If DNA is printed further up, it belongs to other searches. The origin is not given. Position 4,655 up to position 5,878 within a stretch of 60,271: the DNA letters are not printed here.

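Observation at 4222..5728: Adjacent early genes encode an HDAC-family deacetylase and a proteasome-beta/HslV-like Thr peptidase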

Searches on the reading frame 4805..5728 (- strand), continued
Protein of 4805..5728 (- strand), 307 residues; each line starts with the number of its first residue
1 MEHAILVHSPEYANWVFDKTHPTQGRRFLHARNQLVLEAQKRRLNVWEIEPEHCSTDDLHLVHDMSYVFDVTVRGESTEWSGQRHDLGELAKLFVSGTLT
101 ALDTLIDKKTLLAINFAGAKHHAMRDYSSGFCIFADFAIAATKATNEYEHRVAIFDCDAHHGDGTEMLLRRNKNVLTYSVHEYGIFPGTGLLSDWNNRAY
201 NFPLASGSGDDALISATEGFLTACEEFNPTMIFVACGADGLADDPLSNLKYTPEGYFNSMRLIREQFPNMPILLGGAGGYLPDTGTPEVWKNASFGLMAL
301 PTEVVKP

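Call 39: find_encoding_contigs(protein=P0096, flank=8000, max_places=2)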
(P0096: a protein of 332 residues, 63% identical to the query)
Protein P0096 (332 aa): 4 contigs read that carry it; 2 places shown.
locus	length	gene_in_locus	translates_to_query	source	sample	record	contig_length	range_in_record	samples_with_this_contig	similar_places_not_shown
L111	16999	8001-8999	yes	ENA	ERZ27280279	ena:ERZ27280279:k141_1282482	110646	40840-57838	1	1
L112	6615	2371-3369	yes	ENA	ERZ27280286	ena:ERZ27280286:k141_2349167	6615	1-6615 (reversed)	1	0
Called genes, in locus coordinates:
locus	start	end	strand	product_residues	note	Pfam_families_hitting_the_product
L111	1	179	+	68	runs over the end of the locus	-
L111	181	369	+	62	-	-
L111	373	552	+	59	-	-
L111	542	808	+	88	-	-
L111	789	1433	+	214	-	PF18406:DUF1281_C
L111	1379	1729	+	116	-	-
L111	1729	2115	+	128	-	-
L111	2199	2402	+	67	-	-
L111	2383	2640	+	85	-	-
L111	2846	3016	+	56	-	-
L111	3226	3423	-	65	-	-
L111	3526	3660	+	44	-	-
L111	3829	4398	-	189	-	-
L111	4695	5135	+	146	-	PF01844:HNH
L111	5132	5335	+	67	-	-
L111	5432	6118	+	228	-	-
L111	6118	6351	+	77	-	-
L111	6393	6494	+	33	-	-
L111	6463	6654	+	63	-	-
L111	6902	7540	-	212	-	-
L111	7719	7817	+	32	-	-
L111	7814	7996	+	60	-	-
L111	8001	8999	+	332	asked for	PF00850:Hist_deacetyl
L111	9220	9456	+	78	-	-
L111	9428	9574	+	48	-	-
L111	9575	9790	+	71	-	PF04973:NMN_transporter (weak)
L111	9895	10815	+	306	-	-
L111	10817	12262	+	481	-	PF02543:Carbam_trans_N, PF16861:Carbam_trans_C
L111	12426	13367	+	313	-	PF13524:Glyco_trans_1_2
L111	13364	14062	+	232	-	PF02475:TRM5-TYW2_MTfase (weak), PF05050:Methyltransf_21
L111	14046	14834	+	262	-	PF00535:Glycos_transf_2 (faint)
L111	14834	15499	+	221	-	PF12804:NTP_transf_3 (weak)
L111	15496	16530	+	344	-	-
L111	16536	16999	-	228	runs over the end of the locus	PF00535:Glycos_transf_2 (weak)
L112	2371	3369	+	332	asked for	PF00850:Hist_deacetyl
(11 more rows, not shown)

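Call 40: find_encoding_contigs(protein=P0119, flank=8000, max_places=2)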
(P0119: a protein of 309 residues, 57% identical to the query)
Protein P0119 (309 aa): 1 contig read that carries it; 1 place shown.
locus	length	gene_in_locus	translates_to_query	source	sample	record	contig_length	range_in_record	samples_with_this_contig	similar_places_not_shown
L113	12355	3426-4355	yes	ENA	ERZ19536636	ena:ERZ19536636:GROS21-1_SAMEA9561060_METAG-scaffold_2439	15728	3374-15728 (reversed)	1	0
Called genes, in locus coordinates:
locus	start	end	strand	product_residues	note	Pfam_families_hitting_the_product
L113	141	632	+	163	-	PF08281:Sigma70_r4_2 (weak)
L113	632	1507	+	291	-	-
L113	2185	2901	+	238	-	-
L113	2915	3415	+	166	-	PF00782:DSPc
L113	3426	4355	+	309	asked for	PF00850:Hist_deacetyl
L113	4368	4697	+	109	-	-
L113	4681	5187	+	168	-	PF22552:TY-Chap3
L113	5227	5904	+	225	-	-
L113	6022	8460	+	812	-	PF01443:Viral_helicase1 (faint), PF02562:PhoH (faint), PF13245:AAA_19 (faint), PF13538:UvrD_C_2 (weak)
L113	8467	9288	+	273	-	-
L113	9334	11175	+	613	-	PF03235:GmrSD_N, PF07510:GmrSD_C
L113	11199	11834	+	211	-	-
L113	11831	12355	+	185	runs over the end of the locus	-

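Call 41: predict_structure(alignment_id=A1)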
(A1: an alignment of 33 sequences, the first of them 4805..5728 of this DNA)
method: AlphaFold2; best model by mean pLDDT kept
length: 307 residues; sequences in the alignment: 33
mean_pLDDT: 92.3   pTM: 0.92
mean pLDDT of the five models: 92.3, 91.1, 90.7, 90.4, 88.1
residues with pLDDT >= 90: 241; 70-90: 54; 50-70: 10; < 50: 2
segments of 3 or more residues with pLDDT < 50: none
pLDDT, mean of each block of 10 residues (from residue 1): 93 89 87 95 94 97 97 94 94 98 97 96 91 95 98 93 88 96 78 90 94 98 98 93 90 96 96 92 91 91 52
secondary structure, 60 per line:
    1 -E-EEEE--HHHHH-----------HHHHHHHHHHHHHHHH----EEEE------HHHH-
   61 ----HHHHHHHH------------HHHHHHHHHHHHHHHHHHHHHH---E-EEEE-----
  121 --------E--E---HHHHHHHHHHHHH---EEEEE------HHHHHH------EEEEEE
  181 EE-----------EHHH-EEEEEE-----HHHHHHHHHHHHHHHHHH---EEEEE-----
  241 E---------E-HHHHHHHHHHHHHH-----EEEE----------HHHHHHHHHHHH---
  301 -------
elements in order: E4-7 H10-14 H26-41 E46-49 H56-59 H65-72 H85-106 E112-115 H136-148 E152-156 H163-168 E175-182 E199-204 H210-227 E231-235 H253-266 E272-275 H286-297

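Call 45: fold_search(model_id=the predicted structure, library=pdb)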
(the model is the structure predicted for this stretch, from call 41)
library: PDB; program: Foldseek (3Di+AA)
matches with E <= 10: 1809; with E <= 0.001: 483
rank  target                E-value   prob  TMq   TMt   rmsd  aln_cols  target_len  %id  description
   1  4rn2_A                2.8e-23  1.00  0.85  0.75   4.2       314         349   26  Crystal structure of S39D HDAC8 in complex with a largazole analogue. (released 2015-04-08)
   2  5dc7_A                3.8e-23  1.00  0.84  0.72   4.2       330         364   24  Crystal structure of D176A-Y306F HDAC8 in complex with a tetrapeptide substrate (released 2016-02-03)
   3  5ths_B                4.5e-23  1.00  0.81  0.71   4.4       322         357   26  Crystal Structure of G302A HDAC8 in complex with M344 (released 2016-12-21)
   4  4lxz_A                4.7e-23  1.00  0.84  0.71   4.0       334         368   24  Structure of Human HDAC2 in complex with SAHA (vorinostat) (released 2013-08-21)
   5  4qa2_B                6.7e-23  1.00  0.84  0.71   4.2       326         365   26  Crystal structure of I243N HDAC8 in complex with SAHA (released 2014-08-06)
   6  5d1d_B                7.5e-23  1.00  0.84  0.72   4.3       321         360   26  Crystal structure of P91L-Y306F HDAC8 in complex with a tetrapeptide substrate (released 2015-10-21)
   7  5dc7_B                7.5e-23  1.00  0.83  0.71   4.3       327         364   24  Crystal structure of D176A-Y306F HDAC8 in complex with a tetrapeptide substrate (released 2016-02-03)
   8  4qa6_A                8.4e-23  1.00  0.84  0.71   4.2       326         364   25  Crystal structure of I243N/Y306F HDAC8 in complex with a tetrapeptide substrate (released 2014-08-06)
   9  6oda_C                1.1e-22  1.00  0.82  0.72   4.4       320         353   25  Crystal structure of HDAC8 in complex with compound 2 (released 2020-04-01)
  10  7jvu_B                1.1e-22  1.00  0.84  0.72   4.2       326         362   25  Crystal structure of human histone deacetylase 8 (HDAC8) I45T mutation complexed with SAHA (released 2020-12-16)
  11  5d1d_A                1.1e-22  1.00  0.84  0.71   4.3       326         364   25  Crystal structure of P91L-Y306F HDAC8 in complex with a tetrapeptide substrate (released 2015-10-21)
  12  4qa7_A                1.1e-22  1.00  0.84  0.72   4.4       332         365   25  Crystal structure of H334R/Y306F HDAC8 in complex with a tetrapeptide substrate (released 2014-08-06)
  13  5tht_A                1.1e-22  1.00  0.82  0.70   4.4       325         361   25  Crystal Structure of G303A HDAC8 in complex with M344 (released 2016-12-21)
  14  3rqd_B                1.3e-22  1.00  0.84  0.73   4.1       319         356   25  Ideal Thiolate-Zinc Coordination Geometry in Depsipeptide Binding to Histone Deacetylase 8 (released 2011-08-24)
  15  4rn1_B                1.3e-22  1.00  0.83  0.72   4.7       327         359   25  Crystal structure of S39D HDAC8 in complex with a largazole analogue. (released 2015-04-08)
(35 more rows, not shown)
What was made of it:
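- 4805..5728 (-): Zn-dependent deacetylase, 307 aa, HDAC family, class I/AcuC-like, compact form without the C-terminal helices. AF2 pLDDT is 92, and Foldseek's best PDB matches are HDAC8/2/3 (calls 41, 45).
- On HDAC / classical Zn deacylase family (PF00850): Foldseek finds HDAC8/2/3 at E about 1e-23 and TMq 0.81-0.86 (calls 41, 45).
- Checked: Its best PDB matches by Foldseek are HDAC8/2/3 at TM about 0.85 (calls 41, 45).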

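Call 52: search_solved_structures(query=A1, max_evalue=1e-20, show_alignments=5)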
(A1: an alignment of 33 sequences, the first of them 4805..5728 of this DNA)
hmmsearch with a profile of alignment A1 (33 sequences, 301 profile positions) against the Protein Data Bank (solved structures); distinct sequences matched with E-value up to 1e-20: 116 (the best 60 are shown).
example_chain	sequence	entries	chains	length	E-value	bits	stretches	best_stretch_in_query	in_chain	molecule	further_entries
5g0h_A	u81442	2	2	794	1.2e-54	188.8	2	17-281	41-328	HDAC6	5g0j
5g0i_A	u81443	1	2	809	1.3e-54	188.6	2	17-281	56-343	HDAC6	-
7qno_A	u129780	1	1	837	1.5e-54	188.4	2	17-281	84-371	Histone deacetylase 6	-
9k91_A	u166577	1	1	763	6.8e-53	183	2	16-261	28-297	Histone deacetylase 6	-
3max_A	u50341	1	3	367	1.2e-41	146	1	11-281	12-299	Histone deacetylase 2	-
5iwg_A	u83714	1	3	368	1.2e-41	146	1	11-281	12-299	Histone deacetylase 2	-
5ix0_A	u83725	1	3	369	1.3e-41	146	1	11-281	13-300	Histone deacetylase 2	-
4lxz_A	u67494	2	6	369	1.3e-41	146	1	11-281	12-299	Histone deacetylase 2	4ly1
6g3o_A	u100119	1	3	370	1.3e-41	146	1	11-281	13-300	Histone deacetylase 2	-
6wbw_A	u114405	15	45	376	1.3e-41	145.9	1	11-281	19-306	Histone deacetylase 2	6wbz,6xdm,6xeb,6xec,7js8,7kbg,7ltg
6whn_A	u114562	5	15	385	1.4e-41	145.8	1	11-281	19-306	Histone deacetylase 2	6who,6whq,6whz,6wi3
9jv3_A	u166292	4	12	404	1.7e-41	145.6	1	11-281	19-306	Histone deacetylase 2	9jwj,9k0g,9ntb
5icn_B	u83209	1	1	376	2.4e-41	145.1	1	13-281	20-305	Histone deacetylase 1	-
7kbh_A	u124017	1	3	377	2.8e-41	144.8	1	11-281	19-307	Histone deacetylase 2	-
9dtq_A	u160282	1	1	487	2.9e-41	144.8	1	11-281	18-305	Histone deacetylase 2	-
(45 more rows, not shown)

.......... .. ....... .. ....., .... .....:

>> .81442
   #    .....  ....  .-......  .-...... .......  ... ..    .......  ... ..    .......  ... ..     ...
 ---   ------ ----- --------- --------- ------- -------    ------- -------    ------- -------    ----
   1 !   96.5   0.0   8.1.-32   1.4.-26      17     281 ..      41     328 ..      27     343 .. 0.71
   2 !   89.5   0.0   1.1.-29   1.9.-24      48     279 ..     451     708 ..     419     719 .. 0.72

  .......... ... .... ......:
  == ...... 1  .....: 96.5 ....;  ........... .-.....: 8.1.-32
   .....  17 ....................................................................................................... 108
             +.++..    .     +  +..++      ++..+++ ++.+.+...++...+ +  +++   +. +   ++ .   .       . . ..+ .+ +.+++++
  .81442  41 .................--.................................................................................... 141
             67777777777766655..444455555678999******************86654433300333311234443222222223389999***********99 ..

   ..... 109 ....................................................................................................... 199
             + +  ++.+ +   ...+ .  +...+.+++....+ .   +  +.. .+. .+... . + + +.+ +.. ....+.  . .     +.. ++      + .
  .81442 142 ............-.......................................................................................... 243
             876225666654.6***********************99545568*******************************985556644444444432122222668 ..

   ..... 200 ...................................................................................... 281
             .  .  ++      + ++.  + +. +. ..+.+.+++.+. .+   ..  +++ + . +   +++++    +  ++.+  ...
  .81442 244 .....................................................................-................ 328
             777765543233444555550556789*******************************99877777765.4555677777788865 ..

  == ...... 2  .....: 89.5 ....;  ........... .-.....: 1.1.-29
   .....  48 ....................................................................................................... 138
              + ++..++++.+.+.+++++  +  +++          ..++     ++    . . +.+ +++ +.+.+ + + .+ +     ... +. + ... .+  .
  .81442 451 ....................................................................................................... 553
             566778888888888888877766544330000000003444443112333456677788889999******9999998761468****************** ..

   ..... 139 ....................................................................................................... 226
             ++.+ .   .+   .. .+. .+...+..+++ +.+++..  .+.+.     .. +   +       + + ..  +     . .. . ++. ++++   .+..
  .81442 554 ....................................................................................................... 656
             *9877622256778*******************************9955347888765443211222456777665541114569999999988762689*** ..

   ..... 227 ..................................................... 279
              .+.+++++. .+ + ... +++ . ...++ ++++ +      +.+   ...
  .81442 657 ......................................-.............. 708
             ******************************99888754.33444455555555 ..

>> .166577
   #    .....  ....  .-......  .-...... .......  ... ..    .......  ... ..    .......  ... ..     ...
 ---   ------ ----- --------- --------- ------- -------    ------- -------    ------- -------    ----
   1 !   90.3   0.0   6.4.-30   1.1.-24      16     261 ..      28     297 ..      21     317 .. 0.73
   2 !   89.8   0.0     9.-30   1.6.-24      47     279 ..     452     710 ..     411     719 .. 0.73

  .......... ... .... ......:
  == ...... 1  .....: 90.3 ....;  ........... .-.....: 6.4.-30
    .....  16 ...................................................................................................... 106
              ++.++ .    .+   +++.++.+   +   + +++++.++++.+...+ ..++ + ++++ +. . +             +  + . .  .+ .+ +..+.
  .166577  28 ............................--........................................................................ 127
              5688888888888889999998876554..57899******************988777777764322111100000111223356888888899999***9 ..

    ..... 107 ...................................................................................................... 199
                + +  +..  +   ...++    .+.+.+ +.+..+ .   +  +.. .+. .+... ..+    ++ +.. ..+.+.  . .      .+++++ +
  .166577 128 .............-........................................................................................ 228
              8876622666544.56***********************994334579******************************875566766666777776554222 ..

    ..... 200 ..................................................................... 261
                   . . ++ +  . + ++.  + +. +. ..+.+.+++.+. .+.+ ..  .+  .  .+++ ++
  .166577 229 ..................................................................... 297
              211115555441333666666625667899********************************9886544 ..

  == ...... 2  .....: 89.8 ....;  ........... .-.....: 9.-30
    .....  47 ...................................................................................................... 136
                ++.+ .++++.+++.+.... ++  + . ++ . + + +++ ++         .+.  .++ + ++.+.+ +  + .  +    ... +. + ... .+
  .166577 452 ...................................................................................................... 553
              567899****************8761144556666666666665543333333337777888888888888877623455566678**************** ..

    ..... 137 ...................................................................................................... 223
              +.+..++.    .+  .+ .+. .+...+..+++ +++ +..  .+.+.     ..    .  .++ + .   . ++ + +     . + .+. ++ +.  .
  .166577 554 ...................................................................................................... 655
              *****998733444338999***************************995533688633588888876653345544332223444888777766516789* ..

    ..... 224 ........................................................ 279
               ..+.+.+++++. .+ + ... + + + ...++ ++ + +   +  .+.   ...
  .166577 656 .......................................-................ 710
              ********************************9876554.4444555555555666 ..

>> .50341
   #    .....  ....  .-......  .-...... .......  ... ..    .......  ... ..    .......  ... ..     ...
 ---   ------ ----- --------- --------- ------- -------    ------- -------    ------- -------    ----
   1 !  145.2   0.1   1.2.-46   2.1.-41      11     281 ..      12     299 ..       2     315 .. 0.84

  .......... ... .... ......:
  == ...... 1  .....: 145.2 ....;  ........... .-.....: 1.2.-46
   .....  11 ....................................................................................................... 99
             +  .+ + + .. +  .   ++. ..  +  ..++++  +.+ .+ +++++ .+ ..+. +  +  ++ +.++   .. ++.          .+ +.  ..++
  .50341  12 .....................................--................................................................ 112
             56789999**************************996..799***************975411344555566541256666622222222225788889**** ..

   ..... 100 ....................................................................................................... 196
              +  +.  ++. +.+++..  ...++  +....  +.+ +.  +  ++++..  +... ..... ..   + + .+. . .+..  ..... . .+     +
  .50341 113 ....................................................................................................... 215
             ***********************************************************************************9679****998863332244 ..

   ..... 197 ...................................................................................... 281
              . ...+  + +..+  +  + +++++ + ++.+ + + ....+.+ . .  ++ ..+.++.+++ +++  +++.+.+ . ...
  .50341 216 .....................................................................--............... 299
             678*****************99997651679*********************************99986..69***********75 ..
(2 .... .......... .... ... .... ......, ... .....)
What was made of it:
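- The enzyme resembles class I HDACs and AcuC (calls 45, 52). The fold and sequence are closest to class I protein deacetylases (calls 45, 52).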

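Call 58: find_related_loci(query=L033:10938-11498:+, collection=viral_contigs, flank=5000)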
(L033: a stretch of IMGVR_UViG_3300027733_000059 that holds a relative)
Query L033:10938-11498:+ (186 aa) in viral_contigs; peptide patterns used: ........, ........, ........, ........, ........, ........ (x = any residue, [..] = any of these).
30 stretches matched a pattern; 13 encode a relative of the query (tblastn E <= 1e-3); 13 distinct loci.
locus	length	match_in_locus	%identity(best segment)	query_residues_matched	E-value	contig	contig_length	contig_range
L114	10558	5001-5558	100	1-186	5e-126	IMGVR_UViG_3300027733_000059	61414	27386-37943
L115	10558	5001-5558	100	1-186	5e-126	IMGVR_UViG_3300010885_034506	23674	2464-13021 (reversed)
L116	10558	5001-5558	100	1-186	5e-126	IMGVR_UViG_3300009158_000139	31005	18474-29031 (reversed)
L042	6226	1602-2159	97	1-186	2e-123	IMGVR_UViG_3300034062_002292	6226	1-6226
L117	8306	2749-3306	96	1-186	6e-123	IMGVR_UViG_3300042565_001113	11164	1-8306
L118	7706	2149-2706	96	1-186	1e-122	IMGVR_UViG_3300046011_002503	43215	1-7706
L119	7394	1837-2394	96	1-186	7e-122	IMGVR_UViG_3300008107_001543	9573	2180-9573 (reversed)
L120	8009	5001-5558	94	1-186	4e-121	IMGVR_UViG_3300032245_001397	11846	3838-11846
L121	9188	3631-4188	93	1-186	4e-120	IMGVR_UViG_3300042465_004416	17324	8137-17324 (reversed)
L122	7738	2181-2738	92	1-186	2e-119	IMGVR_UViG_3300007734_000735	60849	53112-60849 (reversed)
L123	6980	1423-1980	92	1-186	8e-119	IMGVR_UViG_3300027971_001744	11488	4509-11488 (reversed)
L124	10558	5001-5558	91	1-186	4e-118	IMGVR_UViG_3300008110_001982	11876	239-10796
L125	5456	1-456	95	35-186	3e-98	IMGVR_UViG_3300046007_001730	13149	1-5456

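Call 59: find_related_loci(query=L027:8910-9488:+, collection=viral_contigs, flank=5000)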
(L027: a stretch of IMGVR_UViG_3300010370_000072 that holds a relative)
Query L027:8910-9488:+ (192 aa) in viral_contigs; peptide patterns used: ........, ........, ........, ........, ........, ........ (x = any residue, [..] = any of these).
16 stretches matched a pattern; 7 encode a relative of the query (tblastn E <= 1e-3); 7 distinct loci.
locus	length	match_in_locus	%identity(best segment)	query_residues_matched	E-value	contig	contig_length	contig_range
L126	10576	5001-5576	100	1-192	2e-128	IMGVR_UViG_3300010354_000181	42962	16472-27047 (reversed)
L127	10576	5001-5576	100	1-192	2e-128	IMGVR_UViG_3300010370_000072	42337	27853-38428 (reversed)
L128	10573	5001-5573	69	1-191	1e-89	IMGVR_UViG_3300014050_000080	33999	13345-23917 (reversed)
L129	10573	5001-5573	66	1-191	2e-88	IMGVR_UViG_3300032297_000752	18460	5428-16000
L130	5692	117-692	65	1-192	7e-87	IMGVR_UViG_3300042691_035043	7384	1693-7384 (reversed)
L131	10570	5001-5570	66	1-191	5e-86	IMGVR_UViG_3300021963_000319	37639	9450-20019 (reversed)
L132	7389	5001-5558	43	1-191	2e-44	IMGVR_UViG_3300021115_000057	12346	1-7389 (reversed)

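Call 62: search_protein_families(library=pfam, proteins=[L131:3305-4228:+, L131:4590-4997:+, L003:10453-11172:+, L014:5957-6352:+], max_evalue=0.01)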
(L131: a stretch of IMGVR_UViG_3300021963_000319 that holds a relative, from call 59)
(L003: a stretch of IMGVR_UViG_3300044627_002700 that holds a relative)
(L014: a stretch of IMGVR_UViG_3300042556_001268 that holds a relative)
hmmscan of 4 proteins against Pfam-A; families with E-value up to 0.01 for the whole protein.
L131:3305-4228:+ (307 aa): 2 families
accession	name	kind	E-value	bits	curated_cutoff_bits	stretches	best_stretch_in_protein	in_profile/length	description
PF13252.12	Phage_capsid_3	-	2.9e-10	40.1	23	1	31-287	31-346/376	Phage capsid protein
PF25209.1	Phage_capsid_4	-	1.3e-08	35.9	27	1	9-297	11-259/262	Phage capsid protein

L131:4590-4997:+ (135 aa): 0 families

L003:10453-11172:+ (239 aa): 1 family
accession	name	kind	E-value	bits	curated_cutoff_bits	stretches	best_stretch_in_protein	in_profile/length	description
PF17338.8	GP88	-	4.7e-51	174.3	24.4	1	7-217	11-219/230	Gene product 88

L014:5957-6352:+ (131 aa): 1 family
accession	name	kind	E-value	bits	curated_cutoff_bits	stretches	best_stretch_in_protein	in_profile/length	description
PF02675.21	AdoMet_dc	-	3.9e-12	46.9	25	1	12-119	2-106/107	S-adenosylmethionine decarboxylase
